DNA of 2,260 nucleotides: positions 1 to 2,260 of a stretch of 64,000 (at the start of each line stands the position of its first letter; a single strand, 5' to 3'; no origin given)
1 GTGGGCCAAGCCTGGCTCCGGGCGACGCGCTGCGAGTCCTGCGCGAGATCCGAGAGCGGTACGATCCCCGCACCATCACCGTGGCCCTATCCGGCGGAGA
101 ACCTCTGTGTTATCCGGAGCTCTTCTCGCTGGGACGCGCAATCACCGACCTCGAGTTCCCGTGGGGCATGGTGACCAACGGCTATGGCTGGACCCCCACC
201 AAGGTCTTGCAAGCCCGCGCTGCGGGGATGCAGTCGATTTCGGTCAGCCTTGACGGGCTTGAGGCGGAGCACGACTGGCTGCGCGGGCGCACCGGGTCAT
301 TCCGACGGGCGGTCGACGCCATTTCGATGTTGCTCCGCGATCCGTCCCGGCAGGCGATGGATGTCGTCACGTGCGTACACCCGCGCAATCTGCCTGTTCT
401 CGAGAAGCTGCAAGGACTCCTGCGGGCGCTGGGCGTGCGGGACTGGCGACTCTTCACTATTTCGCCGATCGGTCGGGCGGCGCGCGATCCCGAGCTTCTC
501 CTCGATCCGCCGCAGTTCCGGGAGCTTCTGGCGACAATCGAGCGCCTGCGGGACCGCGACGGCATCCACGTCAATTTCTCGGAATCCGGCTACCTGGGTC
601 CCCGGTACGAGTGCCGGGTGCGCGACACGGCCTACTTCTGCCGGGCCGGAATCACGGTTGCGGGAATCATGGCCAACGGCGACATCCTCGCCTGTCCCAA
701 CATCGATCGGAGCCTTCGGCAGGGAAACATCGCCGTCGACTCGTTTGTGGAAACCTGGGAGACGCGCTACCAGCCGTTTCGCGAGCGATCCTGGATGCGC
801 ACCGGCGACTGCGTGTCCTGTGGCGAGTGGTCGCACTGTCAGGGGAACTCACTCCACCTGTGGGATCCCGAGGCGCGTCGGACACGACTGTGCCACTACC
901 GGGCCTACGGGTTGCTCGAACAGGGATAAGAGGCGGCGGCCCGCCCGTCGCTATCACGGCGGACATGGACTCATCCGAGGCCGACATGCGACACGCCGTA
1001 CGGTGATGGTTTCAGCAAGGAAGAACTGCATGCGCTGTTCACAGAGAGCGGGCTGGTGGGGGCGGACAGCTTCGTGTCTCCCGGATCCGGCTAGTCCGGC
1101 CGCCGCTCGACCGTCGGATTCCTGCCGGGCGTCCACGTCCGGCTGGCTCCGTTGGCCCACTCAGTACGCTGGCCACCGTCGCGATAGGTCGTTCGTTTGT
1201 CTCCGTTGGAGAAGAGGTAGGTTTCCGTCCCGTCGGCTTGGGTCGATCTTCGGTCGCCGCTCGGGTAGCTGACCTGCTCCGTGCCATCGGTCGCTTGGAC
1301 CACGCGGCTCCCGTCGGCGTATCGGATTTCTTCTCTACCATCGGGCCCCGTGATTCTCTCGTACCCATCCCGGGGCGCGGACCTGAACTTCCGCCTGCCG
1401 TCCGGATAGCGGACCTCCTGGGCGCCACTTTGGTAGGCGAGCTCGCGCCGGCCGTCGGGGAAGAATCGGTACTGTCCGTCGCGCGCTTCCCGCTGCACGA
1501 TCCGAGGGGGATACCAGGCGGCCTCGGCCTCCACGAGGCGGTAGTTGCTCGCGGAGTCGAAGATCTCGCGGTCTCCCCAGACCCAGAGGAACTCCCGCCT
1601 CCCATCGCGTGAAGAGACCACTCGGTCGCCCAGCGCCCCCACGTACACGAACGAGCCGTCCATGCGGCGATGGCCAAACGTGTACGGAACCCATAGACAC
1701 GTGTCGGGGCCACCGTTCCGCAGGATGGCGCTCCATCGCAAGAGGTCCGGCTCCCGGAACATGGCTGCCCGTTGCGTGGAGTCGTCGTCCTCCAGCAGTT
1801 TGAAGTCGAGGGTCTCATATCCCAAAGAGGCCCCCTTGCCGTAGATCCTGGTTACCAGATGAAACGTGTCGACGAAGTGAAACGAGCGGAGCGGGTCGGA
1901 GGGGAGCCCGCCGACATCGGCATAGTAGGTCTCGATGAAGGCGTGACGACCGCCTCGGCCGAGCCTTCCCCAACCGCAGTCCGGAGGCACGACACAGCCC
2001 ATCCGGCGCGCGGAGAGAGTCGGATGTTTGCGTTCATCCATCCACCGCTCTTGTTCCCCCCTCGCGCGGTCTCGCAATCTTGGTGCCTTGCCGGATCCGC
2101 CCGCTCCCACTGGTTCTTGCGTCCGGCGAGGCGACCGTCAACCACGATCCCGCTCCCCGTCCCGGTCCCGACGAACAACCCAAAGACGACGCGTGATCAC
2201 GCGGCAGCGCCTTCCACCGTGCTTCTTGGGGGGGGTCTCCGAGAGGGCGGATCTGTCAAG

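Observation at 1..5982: Candidate sphingolipid/amino-lipid locus: SPT-like alpha-oxoamine synthase + CerR-like epimerase-fold reductase + KAS II, beside a radical-SAM/SPASM enzyme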

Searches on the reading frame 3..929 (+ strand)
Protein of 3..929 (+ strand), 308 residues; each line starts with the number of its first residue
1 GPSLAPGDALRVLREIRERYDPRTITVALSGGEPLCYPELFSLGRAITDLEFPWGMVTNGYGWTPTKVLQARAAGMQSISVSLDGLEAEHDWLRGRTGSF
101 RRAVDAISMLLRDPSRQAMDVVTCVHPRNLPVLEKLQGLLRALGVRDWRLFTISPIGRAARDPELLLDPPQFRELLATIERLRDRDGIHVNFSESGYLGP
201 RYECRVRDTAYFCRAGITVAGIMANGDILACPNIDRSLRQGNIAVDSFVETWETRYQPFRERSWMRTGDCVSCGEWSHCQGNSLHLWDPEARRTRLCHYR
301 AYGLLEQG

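Call 4: search_protein_families(library=ncbifam, proteins=[window:3-929:+], max_evalue=0.001)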
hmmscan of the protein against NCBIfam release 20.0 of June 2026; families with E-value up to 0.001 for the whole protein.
window:3-929:+ (308 aa): 38 families (the best 25 are shown)
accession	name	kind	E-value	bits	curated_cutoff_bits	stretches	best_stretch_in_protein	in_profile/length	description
TIGR04133.1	rSAM_w_lipo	hypoth_equivalog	7.1e-92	308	425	1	6-300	56-347/350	TIGR04133 family radical SAM/SPASM protein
TIGR04103.1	rSAM_nif11_3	equivalog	2.3e-27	95.7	725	1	26-245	53-280/412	nif11-class peptide radical SAM maturase 3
TIGR03913.1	rad_SAM_trio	equivalog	2.4e-22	79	591.75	1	24-308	65-363/477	GDL motif peptide-associated radical SAM/SPASM maturase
TIGR04053.2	TIGR04053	equivalog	8.8e-22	77.8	395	1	7-194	41-225/366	TIGR04053 family radical SAM/SPASM domain-containing protein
TIGR04545.1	rSAM_ahbD_hemeb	equivalog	2.4e-21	76.5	500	1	15-183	41-205/339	heme b synthase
TIGR03962.1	mycofact_rSAM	equivalog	2e-19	70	265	1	21-283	55-313/339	mycofactocin radical SAM maturase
TIGR04303.1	GeoRSP_rSAM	equivalog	2.7e-19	69.9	400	1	25-282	50-305/325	GeoRSP system radical SAM/SPASM protein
TIGR04055.1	rSAM_NirJ2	equivalog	2.1e-18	67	500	1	28-281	50-302/326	putative heme d1 biosynthesis radical SAM protein NirJ2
TIGR04051.1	rSAM_NirJ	equivalog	2.2e-17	63.1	515.45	1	11-161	39-184/354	heme d1 biosynthesis radical SAM protein NirJ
TIGR04347.1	pseudo_SAM_Halo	equivalog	8.9e-16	58.1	525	1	25-179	86-238/390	TIGR04347 family pseudo-SAM/SPASM protein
TIGR04340.1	rSAM_ACGX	hypoth_equivalog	1.7e-14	53.8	400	1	23-281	55-318/341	radical SAM/SPASM domain protein, ACGX system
NF050035.1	rSAM_WgK_link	exception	9.9e-14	51.1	650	1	25-193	58-223/367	radical SAM/SPASM peptide maturase WgkB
TIGR04251.1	SCM_rSAM_ScmF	equivalog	1.1e-13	51.3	400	1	10-159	39-188/353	SynChlorMet cassette radical SAM/SPASM protein ScmF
TIGR02109.1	PQQ_syn_pqqE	equivalog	9.6e-13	47.8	381.35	1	23-276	53-305/358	pyrroloquinoline quinone biosynthesis protein PqqE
TIGR04054.1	rSAM_NirJ1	equivalog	1.2e-12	47.2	650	1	26-108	85-167/387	putative heme d1 biosynthesis radical SAM protein NirJ1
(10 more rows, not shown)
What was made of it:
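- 1..929 (+): Radical SAM/SPASM protein of family TIGR04133, truncated at its 5' end by the window edge. NOT part of the locus. TIGR04133 scores 308 bits (call 4).
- On TIGR04133 radical SAM/SPASM + TIGR04134 lipoprotein pair: The rSAM scores 308 bits, below the 425 cutoff, because the window copy is truncated (call 4).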

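Call 5: search_protein_families(library=pfam, proteins=[window:3-929:+], max_evalue=0.001)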
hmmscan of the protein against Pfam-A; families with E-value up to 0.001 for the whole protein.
window:3-929:+ (308 aa): 2 families
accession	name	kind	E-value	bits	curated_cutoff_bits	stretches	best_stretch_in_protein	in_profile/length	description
PF04055.27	Radical_SAM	-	4.5e-12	46.9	29.5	1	11-111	32-137/166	Radical SAM superfamily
PF13186.11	SPASM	-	1e-05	26.1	21.5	1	213-273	1-66/67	Iron-sulfur cluster-binding domain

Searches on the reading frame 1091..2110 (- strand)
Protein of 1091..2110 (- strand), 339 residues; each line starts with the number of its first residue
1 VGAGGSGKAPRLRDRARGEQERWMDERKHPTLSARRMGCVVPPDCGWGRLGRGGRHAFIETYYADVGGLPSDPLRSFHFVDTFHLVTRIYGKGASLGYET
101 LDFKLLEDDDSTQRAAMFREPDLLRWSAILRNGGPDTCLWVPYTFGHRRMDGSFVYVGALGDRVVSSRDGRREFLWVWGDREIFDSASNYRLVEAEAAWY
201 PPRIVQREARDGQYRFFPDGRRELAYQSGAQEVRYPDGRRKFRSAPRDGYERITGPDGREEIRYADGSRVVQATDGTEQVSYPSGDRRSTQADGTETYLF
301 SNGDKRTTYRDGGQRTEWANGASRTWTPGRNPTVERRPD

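Call 4: search_protein_families(library=ncbifam, proteins=[window:1091-2110:-], max_evalue=0.001)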
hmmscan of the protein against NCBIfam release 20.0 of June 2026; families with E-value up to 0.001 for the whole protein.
window:1091-2110:- (339 aa): 0 families

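Call 5: search_protein_families(library=pfam, proteins=[window:1091-2110:-], max_evalue=0.001)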
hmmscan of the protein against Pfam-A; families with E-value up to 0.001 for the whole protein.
window:1091-2110:- (339 aa): 1 family
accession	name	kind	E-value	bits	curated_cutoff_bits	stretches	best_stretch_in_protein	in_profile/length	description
PF07202.18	Tcp10_C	-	9.7e-18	64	36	3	216-241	8-33/35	T-complex protein 10 C-terminus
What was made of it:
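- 1091..2110 (-): Tcp10_C-repeat protein (called as 316 aa from 2041). It is downstream on the same strand after a gap of at least 201 bp (about 270 bp from the called start at 2041). Probably not part of the pathway. Pfam PF07202, 64 bits (call 5).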
